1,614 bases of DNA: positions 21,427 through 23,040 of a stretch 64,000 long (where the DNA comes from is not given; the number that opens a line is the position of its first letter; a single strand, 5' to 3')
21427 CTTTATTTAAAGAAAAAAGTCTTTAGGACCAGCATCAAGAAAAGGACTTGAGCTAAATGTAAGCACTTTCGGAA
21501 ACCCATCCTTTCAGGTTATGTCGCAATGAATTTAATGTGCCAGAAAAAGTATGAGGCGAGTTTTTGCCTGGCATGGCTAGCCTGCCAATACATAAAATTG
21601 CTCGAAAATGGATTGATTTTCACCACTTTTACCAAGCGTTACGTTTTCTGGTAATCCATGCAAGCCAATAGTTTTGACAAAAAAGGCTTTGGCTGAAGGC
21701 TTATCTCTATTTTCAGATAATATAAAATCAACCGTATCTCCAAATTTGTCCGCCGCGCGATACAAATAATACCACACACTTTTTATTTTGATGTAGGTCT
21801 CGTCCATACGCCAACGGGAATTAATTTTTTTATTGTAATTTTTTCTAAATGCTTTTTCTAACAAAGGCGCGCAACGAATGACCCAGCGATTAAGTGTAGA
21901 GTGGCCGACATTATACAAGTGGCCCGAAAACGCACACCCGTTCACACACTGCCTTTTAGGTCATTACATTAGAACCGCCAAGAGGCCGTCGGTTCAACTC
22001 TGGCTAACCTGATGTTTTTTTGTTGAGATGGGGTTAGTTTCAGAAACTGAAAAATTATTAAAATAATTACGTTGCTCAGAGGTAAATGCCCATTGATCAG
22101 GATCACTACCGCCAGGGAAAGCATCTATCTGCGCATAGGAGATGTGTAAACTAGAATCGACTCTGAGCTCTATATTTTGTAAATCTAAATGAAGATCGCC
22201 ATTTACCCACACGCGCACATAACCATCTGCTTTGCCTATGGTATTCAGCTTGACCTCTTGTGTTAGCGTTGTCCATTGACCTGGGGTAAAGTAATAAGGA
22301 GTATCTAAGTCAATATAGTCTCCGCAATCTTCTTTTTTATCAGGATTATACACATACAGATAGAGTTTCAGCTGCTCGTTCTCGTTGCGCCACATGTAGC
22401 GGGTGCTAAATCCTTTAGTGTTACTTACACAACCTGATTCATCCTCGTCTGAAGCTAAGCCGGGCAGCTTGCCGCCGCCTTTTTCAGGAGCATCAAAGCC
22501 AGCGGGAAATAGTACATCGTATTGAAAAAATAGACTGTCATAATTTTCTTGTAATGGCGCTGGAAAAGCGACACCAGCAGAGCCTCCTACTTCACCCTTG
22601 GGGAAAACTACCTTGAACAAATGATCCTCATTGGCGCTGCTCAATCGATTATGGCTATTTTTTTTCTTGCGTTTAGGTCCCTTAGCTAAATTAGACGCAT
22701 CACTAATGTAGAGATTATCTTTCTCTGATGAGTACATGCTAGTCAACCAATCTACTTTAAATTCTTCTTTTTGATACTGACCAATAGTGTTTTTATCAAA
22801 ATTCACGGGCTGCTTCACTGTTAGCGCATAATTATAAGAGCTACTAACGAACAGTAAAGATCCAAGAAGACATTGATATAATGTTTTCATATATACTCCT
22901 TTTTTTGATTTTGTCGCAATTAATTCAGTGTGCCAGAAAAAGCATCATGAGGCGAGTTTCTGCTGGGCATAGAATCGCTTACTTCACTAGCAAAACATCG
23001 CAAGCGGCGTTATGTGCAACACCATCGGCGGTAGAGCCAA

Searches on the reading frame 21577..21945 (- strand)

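Call 50: search_protein_families(library=pfam, proteins=[window:21577-21945:-], max_evalue=0.001)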
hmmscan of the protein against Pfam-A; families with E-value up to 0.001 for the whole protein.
window:21577-21945:- (122 aa): 1 family
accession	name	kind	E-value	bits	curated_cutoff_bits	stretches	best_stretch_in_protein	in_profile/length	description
PF13610.12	DDE_Tnp_IS240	-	7.3e-18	65.5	27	1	43-114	2-74/139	DDE domain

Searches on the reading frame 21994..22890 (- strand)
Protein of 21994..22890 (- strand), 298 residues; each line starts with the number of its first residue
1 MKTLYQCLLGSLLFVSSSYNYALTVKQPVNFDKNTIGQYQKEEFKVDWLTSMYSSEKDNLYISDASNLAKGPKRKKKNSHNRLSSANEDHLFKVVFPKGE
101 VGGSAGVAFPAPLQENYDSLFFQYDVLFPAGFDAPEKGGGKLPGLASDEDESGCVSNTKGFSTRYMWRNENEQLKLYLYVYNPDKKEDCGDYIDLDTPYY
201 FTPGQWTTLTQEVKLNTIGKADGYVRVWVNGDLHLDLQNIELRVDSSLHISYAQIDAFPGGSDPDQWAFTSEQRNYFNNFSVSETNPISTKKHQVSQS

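Call 50: search_protein_families(library=pfam, proteins=[window:21994-22890:-], max_evalue=0.001)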
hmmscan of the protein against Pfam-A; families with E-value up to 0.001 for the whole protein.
window:21994-22890:- (298 aa): 2 families
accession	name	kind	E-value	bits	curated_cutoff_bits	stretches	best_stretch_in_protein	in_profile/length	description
PF21294.4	Polysacc_lyase_14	-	6.6e-34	117.9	27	1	90-280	7-215/215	Polysaccharide lyase 14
PF14099.13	Polysacc_lyase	-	1.9e-05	25.1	29.9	1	159-245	98-182/210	Polysaccharide lyase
